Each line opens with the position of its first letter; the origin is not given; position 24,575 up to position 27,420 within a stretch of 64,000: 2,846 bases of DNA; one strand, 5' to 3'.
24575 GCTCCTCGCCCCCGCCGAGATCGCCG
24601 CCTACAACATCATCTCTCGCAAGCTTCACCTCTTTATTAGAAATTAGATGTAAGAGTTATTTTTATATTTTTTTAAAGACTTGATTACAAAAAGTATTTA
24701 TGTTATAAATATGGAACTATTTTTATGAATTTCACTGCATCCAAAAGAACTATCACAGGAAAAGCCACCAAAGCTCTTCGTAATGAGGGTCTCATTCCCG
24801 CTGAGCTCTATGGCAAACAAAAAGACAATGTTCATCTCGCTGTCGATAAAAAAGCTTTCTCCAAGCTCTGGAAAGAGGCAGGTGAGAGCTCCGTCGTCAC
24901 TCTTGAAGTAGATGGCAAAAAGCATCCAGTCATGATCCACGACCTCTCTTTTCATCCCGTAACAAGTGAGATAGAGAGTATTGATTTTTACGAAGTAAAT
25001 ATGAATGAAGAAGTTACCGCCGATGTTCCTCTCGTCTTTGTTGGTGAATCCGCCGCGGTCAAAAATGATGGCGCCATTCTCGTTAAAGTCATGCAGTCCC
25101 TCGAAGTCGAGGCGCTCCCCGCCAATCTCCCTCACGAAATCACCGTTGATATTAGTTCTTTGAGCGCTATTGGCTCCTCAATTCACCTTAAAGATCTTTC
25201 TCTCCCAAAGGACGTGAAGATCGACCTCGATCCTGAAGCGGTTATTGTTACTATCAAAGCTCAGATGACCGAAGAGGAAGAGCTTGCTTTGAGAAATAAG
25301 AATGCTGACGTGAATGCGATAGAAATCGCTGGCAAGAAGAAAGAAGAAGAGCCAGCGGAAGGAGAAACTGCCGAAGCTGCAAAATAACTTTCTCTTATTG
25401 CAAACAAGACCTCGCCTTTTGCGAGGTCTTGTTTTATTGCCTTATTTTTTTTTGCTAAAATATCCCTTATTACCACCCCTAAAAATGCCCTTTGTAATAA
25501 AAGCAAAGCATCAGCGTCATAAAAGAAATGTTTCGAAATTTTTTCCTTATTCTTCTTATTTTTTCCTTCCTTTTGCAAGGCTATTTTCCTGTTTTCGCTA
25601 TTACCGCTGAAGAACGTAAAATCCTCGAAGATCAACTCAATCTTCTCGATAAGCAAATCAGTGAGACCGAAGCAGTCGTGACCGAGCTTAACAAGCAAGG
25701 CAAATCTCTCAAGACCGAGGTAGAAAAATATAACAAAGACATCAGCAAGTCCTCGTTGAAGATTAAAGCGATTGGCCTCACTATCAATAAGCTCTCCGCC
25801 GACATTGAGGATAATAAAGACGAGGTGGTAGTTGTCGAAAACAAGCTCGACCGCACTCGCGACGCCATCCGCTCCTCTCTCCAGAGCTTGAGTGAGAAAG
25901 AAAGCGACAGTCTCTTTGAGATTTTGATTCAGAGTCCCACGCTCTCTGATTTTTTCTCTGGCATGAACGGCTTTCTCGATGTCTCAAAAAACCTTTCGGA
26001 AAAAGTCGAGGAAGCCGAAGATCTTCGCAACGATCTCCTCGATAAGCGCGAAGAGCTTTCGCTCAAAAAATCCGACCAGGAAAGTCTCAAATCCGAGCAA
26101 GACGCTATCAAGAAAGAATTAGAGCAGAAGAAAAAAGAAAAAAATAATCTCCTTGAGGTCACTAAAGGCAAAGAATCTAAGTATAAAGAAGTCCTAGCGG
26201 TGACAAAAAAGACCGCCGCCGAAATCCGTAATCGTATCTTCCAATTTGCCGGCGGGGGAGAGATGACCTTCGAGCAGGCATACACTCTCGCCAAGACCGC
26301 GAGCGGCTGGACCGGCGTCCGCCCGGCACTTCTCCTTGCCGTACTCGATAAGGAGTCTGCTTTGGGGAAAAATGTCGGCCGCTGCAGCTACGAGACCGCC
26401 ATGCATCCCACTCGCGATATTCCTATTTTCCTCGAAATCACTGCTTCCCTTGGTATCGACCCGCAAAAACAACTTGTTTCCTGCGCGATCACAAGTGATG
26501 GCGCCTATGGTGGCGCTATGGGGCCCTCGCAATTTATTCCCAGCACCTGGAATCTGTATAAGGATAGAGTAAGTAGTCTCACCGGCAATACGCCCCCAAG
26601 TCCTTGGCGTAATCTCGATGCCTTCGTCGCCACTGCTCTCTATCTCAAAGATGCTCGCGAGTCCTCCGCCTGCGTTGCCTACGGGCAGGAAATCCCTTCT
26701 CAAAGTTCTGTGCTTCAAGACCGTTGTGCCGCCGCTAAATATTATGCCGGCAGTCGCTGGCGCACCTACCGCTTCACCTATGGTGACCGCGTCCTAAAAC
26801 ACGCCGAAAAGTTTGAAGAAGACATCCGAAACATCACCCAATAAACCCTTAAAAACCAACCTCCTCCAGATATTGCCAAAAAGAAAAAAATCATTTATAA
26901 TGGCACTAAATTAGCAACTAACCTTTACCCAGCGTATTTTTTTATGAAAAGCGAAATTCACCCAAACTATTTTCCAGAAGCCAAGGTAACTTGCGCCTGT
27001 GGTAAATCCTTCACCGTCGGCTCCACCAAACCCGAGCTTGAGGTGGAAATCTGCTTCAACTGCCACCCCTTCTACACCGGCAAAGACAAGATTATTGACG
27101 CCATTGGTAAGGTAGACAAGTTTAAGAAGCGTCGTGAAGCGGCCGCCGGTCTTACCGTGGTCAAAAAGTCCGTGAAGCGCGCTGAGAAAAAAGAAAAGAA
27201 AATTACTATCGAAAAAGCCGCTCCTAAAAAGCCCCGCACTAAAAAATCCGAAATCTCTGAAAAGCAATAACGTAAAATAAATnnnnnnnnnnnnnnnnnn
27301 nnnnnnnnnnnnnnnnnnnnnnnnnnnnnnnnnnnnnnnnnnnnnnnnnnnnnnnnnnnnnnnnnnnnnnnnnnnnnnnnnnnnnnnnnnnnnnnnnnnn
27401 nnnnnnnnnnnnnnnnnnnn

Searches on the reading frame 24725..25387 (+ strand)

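Call 5: search_protein_families(library=pfam, proteins=[window:24725-25387:+], max_evalue=0.01)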
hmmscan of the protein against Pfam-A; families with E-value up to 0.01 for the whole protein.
window:24725-25387:+ (220 aa): 2 families
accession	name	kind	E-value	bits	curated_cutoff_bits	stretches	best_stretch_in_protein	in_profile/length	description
PF14693.11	Ribosomal_TL5_C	-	3e-25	88.8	27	1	96-179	1-82/84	Ribosomal protein TL5, C-terminal domain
PF01386.24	Ribosomal_L25p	-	1.1e-23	84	23.6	1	4-88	2-82/82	Ribosomal L25p family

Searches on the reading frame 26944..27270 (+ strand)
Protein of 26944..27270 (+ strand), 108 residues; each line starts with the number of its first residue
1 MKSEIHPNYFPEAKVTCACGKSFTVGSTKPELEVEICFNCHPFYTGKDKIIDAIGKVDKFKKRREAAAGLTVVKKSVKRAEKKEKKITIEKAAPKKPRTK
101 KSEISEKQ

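Call 55: search_protein_families(library=ncbifam, proteins=[window:26944-27270:+], max_evalue=0.01)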
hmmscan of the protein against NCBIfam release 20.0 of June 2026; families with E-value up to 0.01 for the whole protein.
window:26944-27270:+ (108 aa): 4 families
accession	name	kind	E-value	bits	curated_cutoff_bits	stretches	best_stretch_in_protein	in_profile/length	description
NF000612.0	PRK00019.1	equivalog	2.1e-27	94.6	70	1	1-65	1-66/72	50S ribosomal protein L31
TIGR00105.1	L31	equivalog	1e-25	89.6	38.35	1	1-63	1-64/68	50S ribosomal protein L31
NF001809.0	PRK00528.1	equivalog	4.1e-18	65.2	70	1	1-63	1-67/75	50S ribosomal protein L31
NF002462.1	PRK01678.1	exception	4.6e-13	49.1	86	1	23-63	37-77/80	type B 50S ribosomal protein L31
